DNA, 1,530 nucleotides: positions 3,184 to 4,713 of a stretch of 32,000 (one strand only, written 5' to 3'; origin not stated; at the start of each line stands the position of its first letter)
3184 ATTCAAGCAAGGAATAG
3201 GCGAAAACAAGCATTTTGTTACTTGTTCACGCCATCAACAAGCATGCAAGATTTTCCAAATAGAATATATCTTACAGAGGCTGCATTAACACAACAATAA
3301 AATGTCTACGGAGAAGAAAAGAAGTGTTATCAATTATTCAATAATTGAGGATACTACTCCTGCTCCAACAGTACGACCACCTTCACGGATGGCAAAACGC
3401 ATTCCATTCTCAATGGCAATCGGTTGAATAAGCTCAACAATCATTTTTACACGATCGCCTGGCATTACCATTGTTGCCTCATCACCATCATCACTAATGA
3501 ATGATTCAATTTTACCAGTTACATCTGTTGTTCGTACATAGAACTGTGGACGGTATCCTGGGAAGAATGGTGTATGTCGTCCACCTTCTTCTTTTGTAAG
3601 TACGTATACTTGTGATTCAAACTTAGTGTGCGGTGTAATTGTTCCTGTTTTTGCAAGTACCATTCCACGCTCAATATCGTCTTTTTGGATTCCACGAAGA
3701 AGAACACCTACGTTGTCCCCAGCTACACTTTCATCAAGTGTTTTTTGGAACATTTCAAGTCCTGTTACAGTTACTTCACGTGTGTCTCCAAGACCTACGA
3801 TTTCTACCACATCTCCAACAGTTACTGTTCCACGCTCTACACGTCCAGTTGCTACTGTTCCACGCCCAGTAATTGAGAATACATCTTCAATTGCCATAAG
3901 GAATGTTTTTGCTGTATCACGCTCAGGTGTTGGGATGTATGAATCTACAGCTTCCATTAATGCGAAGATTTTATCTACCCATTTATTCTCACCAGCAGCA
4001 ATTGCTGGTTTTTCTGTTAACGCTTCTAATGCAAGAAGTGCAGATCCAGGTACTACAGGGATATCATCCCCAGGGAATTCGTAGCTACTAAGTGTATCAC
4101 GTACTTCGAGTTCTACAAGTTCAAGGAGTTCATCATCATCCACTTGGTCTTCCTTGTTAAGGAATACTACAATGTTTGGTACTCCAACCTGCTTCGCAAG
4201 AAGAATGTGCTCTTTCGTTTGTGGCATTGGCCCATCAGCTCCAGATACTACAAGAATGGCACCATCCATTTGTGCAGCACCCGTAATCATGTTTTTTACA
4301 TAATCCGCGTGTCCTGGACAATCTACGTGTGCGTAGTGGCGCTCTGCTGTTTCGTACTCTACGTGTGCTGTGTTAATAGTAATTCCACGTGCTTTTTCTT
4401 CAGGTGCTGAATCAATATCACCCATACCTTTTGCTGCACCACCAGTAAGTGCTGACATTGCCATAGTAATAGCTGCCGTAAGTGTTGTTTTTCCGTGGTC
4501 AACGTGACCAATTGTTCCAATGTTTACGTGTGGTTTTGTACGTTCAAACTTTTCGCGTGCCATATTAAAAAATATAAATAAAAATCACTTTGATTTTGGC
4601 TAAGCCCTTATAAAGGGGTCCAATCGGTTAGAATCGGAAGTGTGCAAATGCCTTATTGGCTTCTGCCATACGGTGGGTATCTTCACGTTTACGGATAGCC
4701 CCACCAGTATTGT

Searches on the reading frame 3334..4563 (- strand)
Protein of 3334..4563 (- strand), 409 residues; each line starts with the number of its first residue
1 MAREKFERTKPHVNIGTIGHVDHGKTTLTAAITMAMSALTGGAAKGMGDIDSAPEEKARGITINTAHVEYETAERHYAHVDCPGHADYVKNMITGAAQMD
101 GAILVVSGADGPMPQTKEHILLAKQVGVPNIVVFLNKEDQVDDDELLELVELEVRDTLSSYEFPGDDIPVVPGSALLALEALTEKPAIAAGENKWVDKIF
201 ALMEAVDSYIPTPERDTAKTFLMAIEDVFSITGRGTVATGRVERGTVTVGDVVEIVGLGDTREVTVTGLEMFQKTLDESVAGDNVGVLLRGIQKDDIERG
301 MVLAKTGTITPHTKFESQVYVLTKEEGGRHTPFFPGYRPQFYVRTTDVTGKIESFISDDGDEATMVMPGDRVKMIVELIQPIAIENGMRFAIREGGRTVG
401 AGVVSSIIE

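Call 8: search_protein_families(library=pfam, proteins=[window:3334-4563:-])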
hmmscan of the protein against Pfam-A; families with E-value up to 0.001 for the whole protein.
window:3334-4563:- (409 aa): 5 families
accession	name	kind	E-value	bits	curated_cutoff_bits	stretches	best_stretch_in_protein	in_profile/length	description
PF00009.33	GTP_EFTU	-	1.6e-61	207.6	26.5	1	10-211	1-187/188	Elongation factor Tu GTP binding domain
PF03143.23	GTP_EFTU_D3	-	1.8e-40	138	27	1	308-407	1-105/106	Elongation factor Tu C-terminal domain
PF03144.31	GTP_EFTU_D2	-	2.5e-20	73.1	30.3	1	235-304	1-73/73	Elongation factor Tu domain 2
PF22042.2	EF-G_D2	-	0.00025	21.5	27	0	232-287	13-68/84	Elongation factor G domain 2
PF01926.29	MMR_HSR1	-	0.00071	20.1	21.9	0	15-136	2-112/113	50S ribosome-binding GTPase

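Call 24: list_cluster_members(proteins=[window:3334-4560:-, window:7325-7918:+, window:19050-19712:-, window:9285-13820:+, window:18488-18913:+, window:15209-15853:+])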
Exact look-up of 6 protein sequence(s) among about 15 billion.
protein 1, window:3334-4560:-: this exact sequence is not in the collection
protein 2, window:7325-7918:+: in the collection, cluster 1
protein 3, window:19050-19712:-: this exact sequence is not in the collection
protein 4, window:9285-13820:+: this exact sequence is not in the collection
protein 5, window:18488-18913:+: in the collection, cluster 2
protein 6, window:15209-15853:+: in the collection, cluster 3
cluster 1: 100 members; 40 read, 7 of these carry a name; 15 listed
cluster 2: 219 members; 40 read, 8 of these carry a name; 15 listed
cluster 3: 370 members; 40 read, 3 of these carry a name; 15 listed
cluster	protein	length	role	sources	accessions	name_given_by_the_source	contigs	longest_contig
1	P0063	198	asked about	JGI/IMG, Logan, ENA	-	-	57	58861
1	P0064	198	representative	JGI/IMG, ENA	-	small subunit ribosomal protein S4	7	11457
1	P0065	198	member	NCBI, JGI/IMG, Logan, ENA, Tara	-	small subunit ribosomal protein S4 | strand:+ start:14337 stop:14933 length:597 start_codon:yes stop_codon:yes ...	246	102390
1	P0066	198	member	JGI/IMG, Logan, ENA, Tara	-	small subunit ribosomal protein S4 | strand:- start:372 stop:968 length:597 start_codon:yes stop_codon:yes gene_type:complete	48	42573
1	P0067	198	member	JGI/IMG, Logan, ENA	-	small subunit ribosomal protein S4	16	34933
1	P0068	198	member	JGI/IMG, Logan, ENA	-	small subunit ribosomal protein S4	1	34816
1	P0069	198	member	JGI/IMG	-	small subunit ribosomal protein S4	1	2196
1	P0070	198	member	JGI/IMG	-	small subunit ribosomal protein S4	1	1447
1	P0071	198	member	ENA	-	-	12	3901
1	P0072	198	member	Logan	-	-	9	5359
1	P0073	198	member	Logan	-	-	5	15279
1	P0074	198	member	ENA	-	-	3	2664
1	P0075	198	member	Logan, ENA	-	-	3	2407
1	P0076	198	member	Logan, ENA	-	-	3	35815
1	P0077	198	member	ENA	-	-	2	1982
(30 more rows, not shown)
